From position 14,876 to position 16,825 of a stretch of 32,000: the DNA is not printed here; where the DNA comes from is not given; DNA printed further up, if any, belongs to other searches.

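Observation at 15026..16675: Compact phi29-sized family-B DNA polymerase ORF resident in the mitochondrial chromosome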

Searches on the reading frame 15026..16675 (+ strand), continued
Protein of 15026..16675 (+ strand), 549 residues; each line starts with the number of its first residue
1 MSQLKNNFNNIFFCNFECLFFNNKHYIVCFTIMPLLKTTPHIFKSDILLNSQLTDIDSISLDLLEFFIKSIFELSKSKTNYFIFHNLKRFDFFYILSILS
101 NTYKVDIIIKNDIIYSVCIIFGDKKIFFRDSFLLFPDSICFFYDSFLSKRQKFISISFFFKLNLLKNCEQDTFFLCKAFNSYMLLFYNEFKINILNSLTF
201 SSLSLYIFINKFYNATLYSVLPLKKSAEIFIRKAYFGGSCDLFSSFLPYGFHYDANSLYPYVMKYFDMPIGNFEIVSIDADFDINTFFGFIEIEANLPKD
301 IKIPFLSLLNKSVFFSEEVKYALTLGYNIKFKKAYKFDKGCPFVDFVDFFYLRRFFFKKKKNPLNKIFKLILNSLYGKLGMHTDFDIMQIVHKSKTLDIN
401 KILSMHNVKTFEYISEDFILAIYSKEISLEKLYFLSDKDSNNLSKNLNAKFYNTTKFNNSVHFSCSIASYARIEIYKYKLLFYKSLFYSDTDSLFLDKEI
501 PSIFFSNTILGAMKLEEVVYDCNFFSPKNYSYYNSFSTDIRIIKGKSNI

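Call 62: predict_structure(alignment_id=A3)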
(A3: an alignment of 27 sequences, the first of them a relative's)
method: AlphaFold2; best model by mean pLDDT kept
length: 659 residues; sequences in the alignment: 27
mean_pLDDT: 89.6   pTM: 0.87
mean pLDDT of the five models: 89.6, 89.6, 88.8, 88.1, 87.5
residues with pLDDT >= 90: 401; 70-90: 242; 50-70: 15; < 50: 1
segments of 3 or more residues with pLDDT < 50: none
pLDDT, mean of each block of 10 residues (from residue 1): 76 80 94 93 84 92 83 93 83 90 88 83 80 89 94 90 81 80 91 95 93 91 92 88 87 92 93 95 96 94 90 97 95 92 96 98 97 96 94 81 89 83 79 85 85 77 86 92 92 81 92 96 96 94 94 94 96 95 89 93 92 84 88 85 93 89
secondary structure, 60 per line:
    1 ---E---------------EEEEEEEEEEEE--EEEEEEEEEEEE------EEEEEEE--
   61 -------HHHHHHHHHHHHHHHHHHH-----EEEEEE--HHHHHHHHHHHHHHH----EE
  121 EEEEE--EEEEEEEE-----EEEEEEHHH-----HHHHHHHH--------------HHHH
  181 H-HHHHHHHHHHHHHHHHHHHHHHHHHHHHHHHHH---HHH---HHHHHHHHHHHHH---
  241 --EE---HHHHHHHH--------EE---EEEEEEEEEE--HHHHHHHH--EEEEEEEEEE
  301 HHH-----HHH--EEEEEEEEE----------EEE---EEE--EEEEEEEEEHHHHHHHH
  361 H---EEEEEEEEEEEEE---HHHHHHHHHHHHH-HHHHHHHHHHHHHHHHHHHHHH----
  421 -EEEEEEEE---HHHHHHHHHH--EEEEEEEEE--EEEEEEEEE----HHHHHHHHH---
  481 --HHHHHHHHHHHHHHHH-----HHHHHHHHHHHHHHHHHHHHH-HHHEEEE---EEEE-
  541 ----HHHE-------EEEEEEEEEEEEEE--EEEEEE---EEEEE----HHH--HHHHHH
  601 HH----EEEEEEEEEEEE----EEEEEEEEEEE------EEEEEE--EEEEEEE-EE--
elements in order: E20-31 E34-45 E52-58 H68-86 E92-97 H100-114 E119-125 E128-135 E141-146 H155-162 H177-181 H183-215 H225-237 H248-255 E269-278 H281-288 E291-300 E314-322 E333-335 E339-341 E344-352 H353-361 E365-377 H381-393 H395-416 E422-429 H433-442 E445-453 E456-464 H469-477 H483-498 H504-524 E529-532 E536-539 E556-569 E572-577 E581-585 H595-602 E607-618 E623-633 E640-645 E648-654

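Call 67: fold_search(model_id=the predicted structure, library=pdb)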
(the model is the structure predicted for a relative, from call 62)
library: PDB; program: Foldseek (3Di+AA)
matches with E <= 10: 469; with E <= 0.001: 33
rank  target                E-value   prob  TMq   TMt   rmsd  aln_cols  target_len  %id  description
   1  2ex3_A                2.3e-28  1.00  0.63  0.72   5.6       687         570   18  Bacteriophage phi29 DNA polymerase bound to terminal protein (released 2006-03-14)
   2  2pyj_B                6.9e-28  1.00  0.66  0.75   5.2       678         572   18  Phi29 DNA polymerase complexed with primer-template DNA and incoming nucleotide substrates (ternary complex) (released 2007-07-17)
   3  2pyj_A                3.5e-27  1.00  0.66  0.75   5.2       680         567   18  Phi29 DNA polymerase complexed with primer-template DNA and incoming nucleotide substrates (ternary complex) (released 2007-07-17)
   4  1xhx_A                7.9e-27  1.00  0.65  0.74   5.5       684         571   18  Phi29 DNA Polymerase, orthorhombic crystal form (released 2004-12-07)
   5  2pzs_D                1.1e-26  1.00  0.63  0.73   5.3       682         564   19  Phi29 DNA polymerase complexed with primer-template DNA (post-translocation binary complex) (released 2007-07-17)
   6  2py5_B                5.9e-26  1.00  0.63  0.73   5.5       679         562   18  Phi29 DNA polymerase complexed with single-stranded DNA (released 2007-07-17)
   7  2pzs_C                8.2e-26  1.00  0.64  0.74   5.3       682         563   19  Phi29 DNA polymerase complexed with primer-template DNA (post-translocation binary complex) (released 2007-07-17)
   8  2py5_A                1.3e-25  1.00  0.63  0.73   5.6       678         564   18  Phi29 DNA polymerase complexed with single-stranded DNA (released 2007-07-17)
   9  2pzs_B                1.4e-25  1.00  0.64  0.73   5.5       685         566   19  Phi29 DNA polymerase complexed with primer-template DNA (post-translocation binary complex) (released 2007-07-17)
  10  7b0h_E                5.1e-12  1.00  0.38  0.36  10.2       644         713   12  TgoT_6G12 Ternary complex (released 2021-01-13)
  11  6wyb_A                4.8e-11  1.00  0.36  0.33  11.3       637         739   12  RTX (Reverse Transcription Xenopolymerase) in complex with an RNA/DNA hybrid (released 2020-08-19)
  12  9yc9_E                2.7e-10  1.00  0.37  0.26  10.2       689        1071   12  HSV replication fork complex bound to pritelivir (released 2025-12-31)
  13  2jgu                  2.9e-10  1.00  0.36  0.34  12.3       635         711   12  crystal structure of DNA-directed DNA polymerase (released 2008-04-22)
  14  8oj7_A                4.2e-10  1.00  0.37  0.25  10.5       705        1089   12  HSV-1 DNA polymerase-processivity factor complex in halted elongation state (released 2024-04-03)
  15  8v1r_A                4.9e-10  1.00  0.39  0.27   9.7       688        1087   12  Herpes simplex virus 1 polymerase holoenzyme bound to DNA and DTTP in closed conformation (released 2024-09-04)
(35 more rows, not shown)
